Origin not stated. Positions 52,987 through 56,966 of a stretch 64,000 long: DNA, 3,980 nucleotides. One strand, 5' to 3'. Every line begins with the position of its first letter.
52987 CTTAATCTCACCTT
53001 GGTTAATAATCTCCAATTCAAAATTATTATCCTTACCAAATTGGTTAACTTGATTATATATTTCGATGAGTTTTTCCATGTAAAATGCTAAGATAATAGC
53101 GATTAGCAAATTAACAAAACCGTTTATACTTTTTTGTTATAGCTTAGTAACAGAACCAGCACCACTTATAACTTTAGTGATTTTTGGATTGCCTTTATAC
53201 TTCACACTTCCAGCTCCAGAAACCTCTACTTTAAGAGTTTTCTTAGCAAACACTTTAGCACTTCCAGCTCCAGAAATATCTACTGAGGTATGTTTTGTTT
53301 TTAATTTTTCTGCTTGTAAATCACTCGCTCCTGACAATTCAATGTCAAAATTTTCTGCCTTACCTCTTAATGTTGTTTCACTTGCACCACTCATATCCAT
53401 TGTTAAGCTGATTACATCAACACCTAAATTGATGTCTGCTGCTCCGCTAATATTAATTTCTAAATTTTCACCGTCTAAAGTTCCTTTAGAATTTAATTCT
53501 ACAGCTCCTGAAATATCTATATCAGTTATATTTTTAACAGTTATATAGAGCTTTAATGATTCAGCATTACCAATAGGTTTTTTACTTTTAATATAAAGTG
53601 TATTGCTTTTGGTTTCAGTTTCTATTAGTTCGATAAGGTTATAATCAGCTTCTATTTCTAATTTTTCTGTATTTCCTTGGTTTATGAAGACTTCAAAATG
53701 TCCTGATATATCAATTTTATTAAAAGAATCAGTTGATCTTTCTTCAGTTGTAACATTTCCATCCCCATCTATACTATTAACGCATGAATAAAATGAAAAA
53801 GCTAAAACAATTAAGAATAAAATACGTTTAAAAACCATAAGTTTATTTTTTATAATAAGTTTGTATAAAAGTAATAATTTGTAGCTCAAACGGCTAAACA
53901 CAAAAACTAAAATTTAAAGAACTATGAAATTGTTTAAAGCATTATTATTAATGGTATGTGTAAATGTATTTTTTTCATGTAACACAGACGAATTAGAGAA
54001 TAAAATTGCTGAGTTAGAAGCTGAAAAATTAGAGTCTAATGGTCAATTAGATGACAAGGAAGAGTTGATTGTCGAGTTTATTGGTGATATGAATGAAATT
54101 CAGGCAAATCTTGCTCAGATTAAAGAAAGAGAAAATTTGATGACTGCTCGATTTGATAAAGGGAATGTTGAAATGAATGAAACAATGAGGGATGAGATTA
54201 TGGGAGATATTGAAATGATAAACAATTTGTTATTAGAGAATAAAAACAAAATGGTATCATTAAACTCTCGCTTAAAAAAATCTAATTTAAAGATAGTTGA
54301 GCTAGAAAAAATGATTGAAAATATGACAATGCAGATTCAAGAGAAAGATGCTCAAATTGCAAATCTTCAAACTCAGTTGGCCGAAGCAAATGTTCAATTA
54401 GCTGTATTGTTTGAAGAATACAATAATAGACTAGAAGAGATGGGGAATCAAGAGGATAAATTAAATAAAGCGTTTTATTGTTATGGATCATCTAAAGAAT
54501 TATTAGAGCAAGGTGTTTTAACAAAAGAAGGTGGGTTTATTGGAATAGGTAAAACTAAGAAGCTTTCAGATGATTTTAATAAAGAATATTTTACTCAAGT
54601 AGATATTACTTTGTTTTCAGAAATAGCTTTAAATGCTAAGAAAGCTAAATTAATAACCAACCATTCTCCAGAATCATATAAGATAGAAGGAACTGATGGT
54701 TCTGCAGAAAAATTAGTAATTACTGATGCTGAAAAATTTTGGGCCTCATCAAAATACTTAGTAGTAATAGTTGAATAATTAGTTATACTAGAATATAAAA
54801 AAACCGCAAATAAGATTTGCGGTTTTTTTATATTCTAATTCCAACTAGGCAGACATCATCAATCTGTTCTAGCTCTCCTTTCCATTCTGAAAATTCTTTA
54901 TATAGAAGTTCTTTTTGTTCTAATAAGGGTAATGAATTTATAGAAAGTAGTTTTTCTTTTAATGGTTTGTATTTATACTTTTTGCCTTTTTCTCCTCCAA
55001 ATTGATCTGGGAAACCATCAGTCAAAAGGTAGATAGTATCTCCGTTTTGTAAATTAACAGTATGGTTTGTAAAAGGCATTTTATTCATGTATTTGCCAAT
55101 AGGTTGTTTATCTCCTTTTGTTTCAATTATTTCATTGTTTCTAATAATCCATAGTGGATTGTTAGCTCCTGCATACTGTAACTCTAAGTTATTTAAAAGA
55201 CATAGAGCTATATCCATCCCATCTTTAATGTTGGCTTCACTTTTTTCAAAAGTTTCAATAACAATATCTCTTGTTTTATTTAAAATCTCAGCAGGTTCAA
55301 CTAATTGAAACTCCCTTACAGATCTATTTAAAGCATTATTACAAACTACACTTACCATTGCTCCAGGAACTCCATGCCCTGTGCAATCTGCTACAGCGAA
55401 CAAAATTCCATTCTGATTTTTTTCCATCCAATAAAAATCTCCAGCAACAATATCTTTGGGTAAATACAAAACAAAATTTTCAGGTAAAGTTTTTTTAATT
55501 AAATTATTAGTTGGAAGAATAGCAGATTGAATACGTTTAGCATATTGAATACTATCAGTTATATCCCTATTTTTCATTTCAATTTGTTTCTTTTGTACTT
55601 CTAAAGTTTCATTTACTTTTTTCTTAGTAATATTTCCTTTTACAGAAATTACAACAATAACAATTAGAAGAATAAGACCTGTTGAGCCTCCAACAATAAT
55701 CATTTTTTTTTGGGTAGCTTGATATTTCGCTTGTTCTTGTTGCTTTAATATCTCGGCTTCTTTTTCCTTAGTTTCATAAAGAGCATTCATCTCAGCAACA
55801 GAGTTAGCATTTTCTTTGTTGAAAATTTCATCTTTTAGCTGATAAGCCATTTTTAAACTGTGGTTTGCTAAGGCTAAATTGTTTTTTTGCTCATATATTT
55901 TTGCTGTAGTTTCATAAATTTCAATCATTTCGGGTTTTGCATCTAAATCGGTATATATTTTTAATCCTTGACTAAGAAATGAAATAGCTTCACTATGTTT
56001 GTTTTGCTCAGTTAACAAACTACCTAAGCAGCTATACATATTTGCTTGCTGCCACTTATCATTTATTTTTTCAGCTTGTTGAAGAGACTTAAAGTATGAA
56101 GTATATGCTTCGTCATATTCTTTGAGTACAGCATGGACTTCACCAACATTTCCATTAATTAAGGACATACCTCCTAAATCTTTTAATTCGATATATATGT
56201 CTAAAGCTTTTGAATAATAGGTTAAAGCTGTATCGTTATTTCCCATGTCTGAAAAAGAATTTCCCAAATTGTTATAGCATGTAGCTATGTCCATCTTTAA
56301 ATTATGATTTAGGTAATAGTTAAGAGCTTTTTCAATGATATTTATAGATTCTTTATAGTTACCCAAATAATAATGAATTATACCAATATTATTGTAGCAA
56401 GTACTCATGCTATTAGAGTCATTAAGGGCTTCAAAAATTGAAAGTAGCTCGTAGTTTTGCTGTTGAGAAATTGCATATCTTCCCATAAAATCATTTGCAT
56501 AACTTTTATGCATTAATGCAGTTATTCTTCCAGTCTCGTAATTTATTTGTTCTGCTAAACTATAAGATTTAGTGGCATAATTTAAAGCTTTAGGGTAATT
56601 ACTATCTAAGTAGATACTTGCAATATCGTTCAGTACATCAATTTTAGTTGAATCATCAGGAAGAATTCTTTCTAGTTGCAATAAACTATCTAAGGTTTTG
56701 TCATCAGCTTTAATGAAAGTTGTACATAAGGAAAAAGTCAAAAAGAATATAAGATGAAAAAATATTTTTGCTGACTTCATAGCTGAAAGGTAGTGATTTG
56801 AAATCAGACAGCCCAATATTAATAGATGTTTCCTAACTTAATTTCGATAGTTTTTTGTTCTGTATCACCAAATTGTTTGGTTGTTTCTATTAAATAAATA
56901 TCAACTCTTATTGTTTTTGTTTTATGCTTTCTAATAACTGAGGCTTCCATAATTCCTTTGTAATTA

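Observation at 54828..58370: Three-gene operon coupling a membrane-tethered HTH-like protein, a lipoprotein and a periplasmic-TPR / cytoplasmic-PP2C phosphatase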

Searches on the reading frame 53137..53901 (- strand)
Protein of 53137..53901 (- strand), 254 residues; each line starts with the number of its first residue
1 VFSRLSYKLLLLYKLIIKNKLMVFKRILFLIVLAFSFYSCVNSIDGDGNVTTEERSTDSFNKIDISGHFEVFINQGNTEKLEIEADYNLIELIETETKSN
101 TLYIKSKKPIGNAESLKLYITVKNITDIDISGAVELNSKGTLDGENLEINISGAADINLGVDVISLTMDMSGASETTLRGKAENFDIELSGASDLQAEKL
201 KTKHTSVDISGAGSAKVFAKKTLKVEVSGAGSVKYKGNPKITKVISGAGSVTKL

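Call 5: search_protein_families(library=pfam, proteins=[window:53137-53901:-], max_evalue=1)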
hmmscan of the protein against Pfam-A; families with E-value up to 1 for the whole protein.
window:53137-53901:- (254 aa): 1 family
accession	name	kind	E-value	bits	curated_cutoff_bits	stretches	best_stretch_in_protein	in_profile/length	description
PF10988.14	DUF2807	-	1.9e-51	174.8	24.2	1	60-239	2-181/181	Putative auto-transporter adhesin, head GIN domain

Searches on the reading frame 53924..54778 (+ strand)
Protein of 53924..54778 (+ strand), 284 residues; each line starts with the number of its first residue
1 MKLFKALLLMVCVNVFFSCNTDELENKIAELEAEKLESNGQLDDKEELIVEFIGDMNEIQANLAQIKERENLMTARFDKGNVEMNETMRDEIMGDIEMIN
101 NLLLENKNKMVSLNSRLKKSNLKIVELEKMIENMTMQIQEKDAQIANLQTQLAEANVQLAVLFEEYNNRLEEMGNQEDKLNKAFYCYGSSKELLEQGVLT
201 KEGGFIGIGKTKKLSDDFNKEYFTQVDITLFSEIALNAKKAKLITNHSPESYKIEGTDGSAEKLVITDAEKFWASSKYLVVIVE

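Call 5: search_protein_families(library=pfam, proteins=[window:53924-54778:+], max_evalue=1)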
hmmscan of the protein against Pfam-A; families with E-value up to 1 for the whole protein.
window:53924-54778:+ (284 aa): 16 families
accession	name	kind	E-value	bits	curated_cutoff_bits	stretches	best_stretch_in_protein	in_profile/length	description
PF16326.10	ABC_tran_CTD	-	0.0041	17.7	32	2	22-76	11-63/69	ABC transporter C-terminal domain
PF13863.11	DUF4200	-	0.0069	17.2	29.7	1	55-154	7-105/119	Domain of unknown function (DUF4200)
PF24423.1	OVT1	-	0.046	14.6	30.9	1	123-187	2-62/100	Major antigen, helical domain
PF12795.12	MscS_porin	-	0.048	13.7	34.4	1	16-80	75-139/238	Mechanosensitive ion channel porin domain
PF01923.23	Cob_adeno_trans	-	0.068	13.7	24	1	39-151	15-119/171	Cobalamin adenosyltransferase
PF18455.6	GBR2_CC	-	0.074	13.4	25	1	122-139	22-39/39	Gamma-aminobutyric acid type B receptor subunit 2 coiled-coil domain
PF05622.17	HOOK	-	0.097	11.8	35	1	22-181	222-381/514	HOOK protein coiled-coil region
PF24922.1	ACBP4_C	-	0.13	12.9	31.2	0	92-180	8-95/105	Acyl-CoA-binding domain-containing protein 4-6, C-terminal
PF06785.16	UPF0242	-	0.18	12.3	33.5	1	19-159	68-187/194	Uncharacterised protein family (UPF0242) N-terminus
PF19220.6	Rod_CreS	-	0.37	10.2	100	1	85-182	22-115/359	Crescentin, rod domain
PF01576.24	Myosin_tail_1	-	0.38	9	38.1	1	96-179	175-261/1081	Myosin tail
PF04859.17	DUF641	-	0.41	11.4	27.6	1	108-158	70-120/127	Plant protein of unknown function (DUF641)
PF12240.13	Angiomotin_C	-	0.43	10.5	23.5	0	109-153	121-165/200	Angiomotin C terminal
PF02601.20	Exonuc_VII_L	-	0.46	10.3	35.9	1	74-168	146-257/315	Exonuclease VII, large subunit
PF05266.19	DUF724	-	0.48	10.7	38.4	1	89-161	104-176/188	Protein of unknown function (DUF724)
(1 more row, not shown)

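Call 6: search_protein_families(library=ncbifam, proteins=[window:53924-54778:+], max_evalue=0.1)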
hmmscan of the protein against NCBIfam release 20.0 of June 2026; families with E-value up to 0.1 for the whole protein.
window:53924-54778:+ (284 aa): 9 families
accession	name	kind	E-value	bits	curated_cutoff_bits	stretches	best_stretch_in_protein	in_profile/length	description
NF052320.1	Cbp1_fam_LP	subfamily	4.9e-59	200.2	90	1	7-281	6-285/286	Cbp1 family collagen-binding glycoprotein adhesin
TIGR02168.1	SMC_prok_B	equivalog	1.1e-07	30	567.35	1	21-201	751-933/1181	chromosome segregation protein SMC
NF045487.1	ASRP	equivalog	6.9e-05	21.6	300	1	20-179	119-285/593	archaea-specific SMC-related protein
TIGR02169.1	SMC_prok_A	equivalog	9.5e-05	20.3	729.4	1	22-182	741-908/1165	chromosome segregation protein SMC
NF002572.0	PRK02224.1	equivalog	0.00054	18.4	1087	1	22-180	261-417/888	DNA double-strand break repair ATPase Rad50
NF006543.0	PRK09039.1-2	equivalog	0.017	14.9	305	1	81-183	90-192/350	peptidoglycan -binding protein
NF049873.2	cytotoxin_MakE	exception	0.033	13.2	360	1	56-165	72-178/352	alpha-pore-forming cytotoxin subunit MakE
NF005411.0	PRK06975.1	equivalog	0.034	12.5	414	1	106-166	351-411/660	fused uroporphyrinogen-III synthase HemD/membrane protein HemX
NF045780.1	TrlF_fam_ATP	equivalog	0.06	12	350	1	23-184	491-657/944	TrlF family AAA-like ATPase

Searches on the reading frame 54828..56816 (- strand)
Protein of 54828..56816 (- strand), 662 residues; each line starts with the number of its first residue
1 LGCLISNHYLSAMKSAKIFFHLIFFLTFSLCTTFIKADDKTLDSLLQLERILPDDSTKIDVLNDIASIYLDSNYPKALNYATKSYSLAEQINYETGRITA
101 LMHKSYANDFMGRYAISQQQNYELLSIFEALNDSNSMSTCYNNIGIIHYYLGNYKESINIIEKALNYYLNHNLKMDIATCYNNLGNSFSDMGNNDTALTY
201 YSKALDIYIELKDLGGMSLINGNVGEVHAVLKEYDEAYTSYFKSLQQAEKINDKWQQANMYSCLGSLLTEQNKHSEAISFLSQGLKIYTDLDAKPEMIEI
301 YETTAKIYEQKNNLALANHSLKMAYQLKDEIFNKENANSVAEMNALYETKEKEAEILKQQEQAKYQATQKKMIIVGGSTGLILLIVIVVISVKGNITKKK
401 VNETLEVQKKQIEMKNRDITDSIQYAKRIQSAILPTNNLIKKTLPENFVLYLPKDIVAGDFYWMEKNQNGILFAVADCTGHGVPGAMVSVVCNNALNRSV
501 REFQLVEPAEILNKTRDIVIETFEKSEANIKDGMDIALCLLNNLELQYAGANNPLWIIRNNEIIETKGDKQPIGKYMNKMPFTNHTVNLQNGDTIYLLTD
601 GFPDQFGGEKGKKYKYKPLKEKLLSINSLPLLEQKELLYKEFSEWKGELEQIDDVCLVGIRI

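Call 5: search_protein_families(library=pfam, proteins=[window:54828-56816:-], max_evalue=1)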
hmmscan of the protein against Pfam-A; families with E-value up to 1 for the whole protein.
window:54828-56816:- (662 aa): 17 families
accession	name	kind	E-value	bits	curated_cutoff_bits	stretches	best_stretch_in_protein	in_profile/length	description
PF13424.12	TPR_12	-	4.3e-29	101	30.1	5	220-289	5-76/77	Tetratricopeptide repeat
PF07228.17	SpoIIE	-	2.8e-19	70.3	25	1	469-661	3-190/192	Stage II sporulation protein E (SpoIIE)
PF13374.12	TPR_10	-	1.4e-16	60.3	27.5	3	178-210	2-34/42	Tetratricopeptide repeat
PF00515.34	TPR_1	-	1.6e-16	59.8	27.8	4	178-207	1-30/34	Tetratricopeptide repeat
PF07719.23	TPR_2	-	6.9e-16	57.4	27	2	140-169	3-32/34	Tetratricopeptide repeat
PF13181.12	TPR_8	-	1.6e-08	34.4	25.7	2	179-207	2-30/34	Tetratricopeptide repeat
PF13176.12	TPR_7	-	1.8e-08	34.3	27.9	1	182-210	3-31/36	Tetratricopeptide repeat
PF24885.1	TPR_NPHP3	-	4.1e-07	30.1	100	1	238-359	75-207/239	Nephrocystin-3 TPR domain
PF14938.12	SNAP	-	5.6e-06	26.5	25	2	149-242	85-179/282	Soluble NSF attachment protein, SNAP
PF17874.7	TPR_MalT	-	0.0006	19.6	45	1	200-331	23-155/336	MalT-like TPR region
PF10602.15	RPN7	-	0.001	19.2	29.6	1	155-281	13-136/174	26S proteasome subunit RPN7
PF13174.12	TPR_6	-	0.0018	19.3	26.3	0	184-208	6-30/33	Tetratricopeptide repeat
PF13432.12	TPR_16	-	0.0031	18.4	32.7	0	183-246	2-58/65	Tetratricopeptide repeat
PF13428.12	TPR_14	-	0.052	14.7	23.5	0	263-290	6-33/44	Tetratricopeptide repeat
PF12968.13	DUF3856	-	0.085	13.3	27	1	128-210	45-132/143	Domain of Unknown Function (DUF3856)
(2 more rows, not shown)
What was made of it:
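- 54828..56780 (-): g3: 650-aa protein (662 aa from TTG 56816). Signal segment, about 300 aa of periplasmic TPRs, TM helix, cytoplasmic SpoIIE/RsbU-type PP2C phosphatase. Lineage-specific accessory gene at the 3' end of the operon. Pfam TPR_12 (4e-29) and SpoIIE (2.8e-19) (call 5).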

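Call 6: search_protein_families(library=ncbifam, proteins=[window:54828-56816:-], max_evalue=0.1)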
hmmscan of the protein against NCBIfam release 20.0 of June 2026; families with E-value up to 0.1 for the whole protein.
window:54828-56816:- (662 aa): 9 families
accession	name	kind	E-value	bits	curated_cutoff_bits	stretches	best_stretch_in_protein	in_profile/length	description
NF038263.1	prot_phos_SiaA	equivalog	1.7e-58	198.7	700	1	403-662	395-657/658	biofilm regulation protein phosphatase SiaA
NF053520.1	HK_Porph_FimS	equivalog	8e-29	100.4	600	1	23-421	7-407/618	sensor histidine kinase FimS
NF041717.1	HaaA_phane_TPR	equivalog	6e-20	71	1125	1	40-332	573-866/882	cyclophane-containing RiPP biosynthesis TPR protein HaaT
NF053617.1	SARPRegAfsRStmc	equivalog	2.6e-11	42.2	1430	1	87-210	725-848/986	SARP-family global regulator AfsR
NF047507.1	TPR_BatC_Lepto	exception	7.7e-06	25.5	175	1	143-208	63-126/214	TPR repeat-containing protein BatC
NF040586.1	FxSxx_TPR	equivalog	0.00011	20.9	300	1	36-210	490-672/830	FxSxx-COOH system tetratricopeptide repeat protein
NF053779.1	BT3442_fam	equivalog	0.00072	18.4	940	1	78-417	85-400/563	BT3442 family protein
TIGR03503.1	TIGR03503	hypoth_equivalog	0.00097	18.2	305.6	1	322-393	302-370/374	TIGR03503 family protein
NF002725.1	PRK02603.1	equivalog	0.0041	17.1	143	2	112-209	49-144/173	photosystem I assembly protein Ycf3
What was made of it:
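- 54828..56780 (-): Partial NCBIfam matches to SiaA and FimS, below cut-off (call 6).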

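Call 60: find_homologous_proteins(query=window:54828-56780:-, max_evalue=1e-20)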
Query window:54828-56780:- (650 aa): 7999 proteins with E <= 1e-20 among 8000 candidates; the best 120 are listed.
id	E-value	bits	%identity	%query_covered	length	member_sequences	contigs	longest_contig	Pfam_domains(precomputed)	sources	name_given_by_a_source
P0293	0.0e+0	1443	100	100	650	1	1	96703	PF00515.35,PF13424.13,PF13176.13,PF24885.2,PF14938.13,PF13181.13,PF07228.18,PF07719.24,PF13374.13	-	-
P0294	0.0e+0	1241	84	100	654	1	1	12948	PF00515.35,PF13424.13,PF13176.13,PF24885.2,PF13181.13,PF07228.18,PF07719.24,PF13374.13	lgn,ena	-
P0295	0.0e+0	1090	76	99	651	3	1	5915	PF00515.35,PF13424.13,PF13176.13,PF24885.2,PF13181.13,PF07228.18,PF07719.24,PF13374.13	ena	-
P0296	0.0e+0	1083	75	99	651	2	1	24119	PF00515.35,PF13424.13,PF13176.13,PF24885.2,PF13181.13,PF07228.18,PF07719.24,PF13374.13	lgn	-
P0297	0.0e+0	1031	72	96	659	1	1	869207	PF17874.8,PF00515.35,PF13424.13,PF13176.13,PF24885.2,PF13181.13,PF07228.18,PF07719.24,PF13374.13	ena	-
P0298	0.0e+0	1028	70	99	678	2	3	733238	PF17874.8,PF00515.35,PF13424.13,PF13176.13,PF24885.2,PF13181.13,PF07228.18,PF07719.24,PF13374.13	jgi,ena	-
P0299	1.4e-297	1007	68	99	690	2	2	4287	PF00515.35,PF13424.13,PF13176.13,PF13181.13,PF07228.18,PF07719.24,PF13374.13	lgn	-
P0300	1.1e-286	971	93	73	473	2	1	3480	PF00515.35,PF13424.13,PF07228.18,PF07719.24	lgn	-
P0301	1.1e-229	782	58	99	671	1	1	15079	PF17874.8,PF00515.35,PF13424.13,PF13176.13,PF13181.13,PF07228.18,PF07719.24,PF13374.13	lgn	-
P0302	9.5e-226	769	56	99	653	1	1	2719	PF00515.35,PF13424.13,PF13176.13,PF24885.2,PF13181.13,PF07228.18,PF07719.24,PF13374.13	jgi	jgi:serine phosphatase RsbU (regulator of sigma subunit)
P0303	1.7e-225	769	57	96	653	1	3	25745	PF17874.8,PF00515.35,PF13424.13,PF13176.13,PF24885.2,PF14938.13,PF13181.13,PF07228.18,PF07719.24,PF13374.13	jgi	-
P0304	2.5e-224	765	58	97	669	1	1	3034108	PF00515.35,PF13424.13,PF28559.1,PF13176.13,PF14938.13,PF13181.13,PF07228.18,PF07719.24,PF13374.13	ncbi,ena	-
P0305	7.7e-224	763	55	97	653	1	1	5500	PF17874.8,PF00515.35,PF13424.13,PF13176.13,PF24885.2,PF13181.13,PF07228.18,PF07719.24,PF13374.13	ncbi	-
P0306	9.6e-223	759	56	97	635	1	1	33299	PF17874.8,PF00515.35,PF13424.13,PF13176.13,PF24885.2,PF13181.13,PF07228.18,PF07719.24,PF13374.13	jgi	jgi:serine phosphatase RsbU (regulator of sigma subunit)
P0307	2.3e-221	755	56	97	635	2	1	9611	PF00515.35,PF13424.13,PF13176.13,PF24885.2,PF13181.13,PF07228.18,PF07719.24,PF13374.13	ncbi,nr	ncbi:MAG: tetratricopeptide repeat protein [Flavobacteriales bacterium]|nr:tetratricopeptide repeat 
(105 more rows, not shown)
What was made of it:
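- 54828..56780 (-): Start codon (call 60).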

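Call 83: find_encoding_contigs(protein=P0297, flank=10000, max_places=1)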
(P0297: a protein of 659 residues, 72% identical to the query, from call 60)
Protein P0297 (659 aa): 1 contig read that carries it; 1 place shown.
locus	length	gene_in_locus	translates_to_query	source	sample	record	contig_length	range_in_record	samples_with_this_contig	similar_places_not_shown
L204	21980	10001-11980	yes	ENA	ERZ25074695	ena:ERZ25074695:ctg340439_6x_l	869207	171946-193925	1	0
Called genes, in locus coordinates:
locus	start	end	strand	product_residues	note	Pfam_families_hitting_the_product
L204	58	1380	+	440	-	PF07228:SpoIIE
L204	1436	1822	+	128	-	-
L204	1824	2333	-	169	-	-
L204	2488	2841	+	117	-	PF03965:Penicillinase_R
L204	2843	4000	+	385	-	PF05569:Peptidase_M56, PF03544:TonB_C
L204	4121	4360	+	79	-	-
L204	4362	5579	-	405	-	PF12832:MFS_1_like (faint), PF07690:MFS_1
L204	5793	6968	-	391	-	PF18962:Por_Secre_tail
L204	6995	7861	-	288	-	PF14257:DUF4349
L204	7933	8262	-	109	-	-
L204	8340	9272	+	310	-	-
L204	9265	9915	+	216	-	-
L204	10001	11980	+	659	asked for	PF07719:TPR_2 (faint), PF13176:TPR_7 (faint), PF13374:TPR_10 (faint), PF13424:TPR_12, PF17874:TPR_MalT, PF00515:TPR_1 (weak), PF13424:TPR_12, PF07228:SpoIIE, +2 more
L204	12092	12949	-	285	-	-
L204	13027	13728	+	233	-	PF10988:DUF2807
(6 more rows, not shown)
